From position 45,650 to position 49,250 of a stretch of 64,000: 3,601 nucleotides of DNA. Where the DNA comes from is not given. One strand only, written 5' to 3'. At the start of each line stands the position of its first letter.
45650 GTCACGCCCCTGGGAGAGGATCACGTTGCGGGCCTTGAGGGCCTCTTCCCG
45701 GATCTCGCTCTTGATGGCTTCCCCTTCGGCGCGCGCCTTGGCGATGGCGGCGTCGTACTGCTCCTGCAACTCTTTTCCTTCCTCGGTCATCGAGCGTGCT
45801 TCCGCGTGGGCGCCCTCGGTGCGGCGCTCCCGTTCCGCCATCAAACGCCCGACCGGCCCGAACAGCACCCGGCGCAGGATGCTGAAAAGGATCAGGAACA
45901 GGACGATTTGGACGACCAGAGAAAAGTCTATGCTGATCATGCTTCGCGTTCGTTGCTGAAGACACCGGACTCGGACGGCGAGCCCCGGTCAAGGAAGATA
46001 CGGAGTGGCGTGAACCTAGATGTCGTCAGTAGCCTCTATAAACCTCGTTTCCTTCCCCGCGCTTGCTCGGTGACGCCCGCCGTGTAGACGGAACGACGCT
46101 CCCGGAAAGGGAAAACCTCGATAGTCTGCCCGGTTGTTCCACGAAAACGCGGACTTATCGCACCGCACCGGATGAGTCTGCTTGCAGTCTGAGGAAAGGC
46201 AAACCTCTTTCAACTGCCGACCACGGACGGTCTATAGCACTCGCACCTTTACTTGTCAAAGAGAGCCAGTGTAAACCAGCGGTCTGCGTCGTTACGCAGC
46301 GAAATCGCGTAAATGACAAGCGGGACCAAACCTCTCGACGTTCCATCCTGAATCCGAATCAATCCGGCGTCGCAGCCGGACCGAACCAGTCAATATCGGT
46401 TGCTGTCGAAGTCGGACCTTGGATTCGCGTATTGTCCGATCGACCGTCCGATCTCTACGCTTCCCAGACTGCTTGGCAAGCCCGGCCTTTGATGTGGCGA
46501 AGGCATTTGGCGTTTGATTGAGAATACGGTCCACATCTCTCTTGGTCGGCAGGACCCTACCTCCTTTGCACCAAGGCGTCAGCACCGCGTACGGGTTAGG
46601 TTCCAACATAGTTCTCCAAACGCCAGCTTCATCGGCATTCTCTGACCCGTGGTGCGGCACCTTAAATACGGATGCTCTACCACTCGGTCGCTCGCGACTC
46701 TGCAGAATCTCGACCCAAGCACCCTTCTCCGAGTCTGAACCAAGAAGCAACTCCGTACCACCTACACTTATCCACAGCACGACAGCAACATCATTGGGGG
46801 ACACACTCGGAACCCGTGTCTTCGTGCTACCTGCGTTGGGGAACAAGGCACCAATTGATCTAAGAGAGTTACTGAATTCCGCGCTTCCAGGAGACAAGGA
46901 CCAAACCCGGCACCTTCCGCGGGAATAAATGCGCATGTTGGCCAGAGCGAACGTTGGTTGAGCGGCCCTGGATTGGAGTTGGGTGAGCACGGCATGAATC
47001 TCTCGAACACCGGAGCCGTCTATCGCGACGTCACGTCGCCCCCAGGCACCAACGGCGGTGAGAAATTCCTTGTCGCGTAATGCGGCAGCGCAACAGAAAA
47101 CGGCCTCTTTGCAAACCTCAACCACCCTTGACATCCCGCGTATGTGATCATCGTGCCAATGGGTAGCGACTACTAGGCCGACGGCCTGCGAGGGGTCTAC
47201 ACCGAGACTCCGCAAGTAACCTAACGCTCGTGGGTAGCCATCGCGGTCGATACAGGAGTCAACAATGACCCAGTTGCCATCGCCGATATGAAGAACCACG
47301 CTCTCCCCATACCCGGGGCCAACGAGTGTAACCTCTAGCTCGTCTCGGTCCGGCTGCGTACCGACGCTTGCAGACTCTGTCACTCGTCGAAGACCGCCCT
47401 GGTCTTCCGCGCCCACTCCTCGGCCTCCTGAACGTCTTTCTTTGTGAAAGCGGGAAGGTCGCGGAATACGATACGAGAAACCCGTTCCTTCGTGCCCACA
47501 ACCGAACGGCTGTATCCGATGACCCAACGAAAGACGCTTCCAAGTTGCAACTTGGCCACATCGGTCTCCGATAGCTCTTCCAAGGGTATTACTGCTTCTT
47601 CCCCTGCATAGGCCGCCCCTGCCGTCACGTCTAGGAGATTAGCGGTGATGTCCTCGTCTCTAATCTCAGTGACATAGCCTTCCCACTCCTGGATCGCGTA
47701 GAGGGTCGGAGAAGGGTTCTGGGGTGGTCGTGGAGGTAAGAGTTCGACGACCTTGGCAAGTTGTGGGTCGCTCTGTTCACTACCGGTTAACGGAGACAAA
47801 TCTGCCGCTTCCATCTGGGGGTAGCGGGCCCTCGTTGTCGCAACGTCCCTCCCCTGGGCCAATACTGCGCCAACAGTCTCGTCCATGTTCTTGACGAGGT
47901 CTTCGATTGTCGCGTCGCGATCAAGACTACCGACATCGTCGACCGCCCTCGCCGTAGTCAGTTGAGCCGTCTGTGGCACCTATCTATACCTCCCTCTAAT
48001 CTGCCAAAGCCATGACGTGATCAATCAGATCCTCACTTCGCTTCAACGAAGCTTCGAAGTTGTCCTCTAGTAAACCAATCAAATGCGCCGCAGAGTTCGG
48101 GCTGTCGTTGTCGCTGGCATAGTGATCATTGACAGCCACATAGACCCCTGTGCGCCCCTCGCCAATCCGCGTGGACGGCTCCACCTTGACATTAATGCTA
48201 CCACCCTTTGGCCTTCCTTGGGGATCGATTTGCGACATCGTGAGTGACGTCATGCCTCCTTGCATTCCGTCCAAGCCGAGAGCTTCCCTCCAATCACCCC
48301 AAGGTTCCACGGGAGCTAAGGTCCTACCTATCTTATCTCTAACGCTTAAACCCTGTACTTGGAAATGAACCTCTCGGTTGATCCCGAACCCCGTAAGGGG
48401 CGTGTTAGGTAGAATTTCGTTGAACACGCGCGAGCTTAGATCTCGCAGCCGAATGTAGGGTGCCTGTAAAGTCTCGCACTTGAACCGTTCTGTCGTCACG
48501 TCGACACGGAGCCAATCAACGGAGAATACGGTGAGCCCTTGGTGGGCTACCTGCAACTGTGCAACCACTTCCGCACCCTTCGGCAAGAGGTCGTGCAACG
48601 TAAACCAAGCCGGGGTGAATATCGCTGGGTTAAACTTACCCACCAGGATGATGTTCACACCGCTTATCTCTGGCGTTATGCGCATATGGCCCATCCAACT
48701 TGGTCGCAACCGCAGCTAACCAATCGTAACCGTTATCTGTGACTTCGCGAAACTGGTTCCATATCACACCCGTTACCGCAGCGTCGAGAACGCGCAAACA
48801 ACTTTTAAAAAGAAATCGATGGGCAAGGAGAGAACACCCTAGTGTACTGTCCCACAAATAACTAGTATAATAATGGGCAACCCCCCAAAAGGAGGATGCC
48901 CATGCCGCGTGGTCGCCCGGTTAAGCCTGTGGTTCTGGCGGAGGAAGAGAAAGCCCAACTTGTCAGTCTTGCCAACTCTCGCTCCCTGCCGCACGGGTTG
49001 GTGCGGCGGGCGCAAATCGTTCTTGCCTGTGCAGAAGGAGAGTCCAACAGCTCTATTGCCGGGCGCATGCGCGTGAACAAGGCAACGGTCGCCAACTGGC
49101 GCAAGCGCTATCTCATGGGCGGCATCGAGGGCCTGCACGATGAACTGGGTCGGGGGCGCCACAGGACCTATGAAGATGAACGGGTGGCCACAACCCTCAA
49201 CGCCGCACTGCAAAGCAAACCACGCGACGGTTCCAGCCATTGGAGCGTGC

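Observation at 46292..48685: Three-gene minus-strand cassette (unknown 229 aa - unknown acidic 199 aa - ComEC-like MBL-fold protein) beside IS630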

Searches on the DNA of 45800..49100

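Call 78: search_rna_families(source=window, start=45800, end=49100, threshold=evalue, max_evalue=1)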
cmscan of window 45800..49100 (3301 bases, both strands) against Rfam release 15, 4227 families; matches with E-value up to 1: 1.
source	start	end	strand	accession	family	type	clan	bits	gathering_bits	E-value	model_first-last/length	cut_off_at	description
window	46358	46412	-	RF01519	CC0196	Gene; sRNA;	-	21.1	35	0.12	1-58/58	no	Caulobacter sRNA CC0196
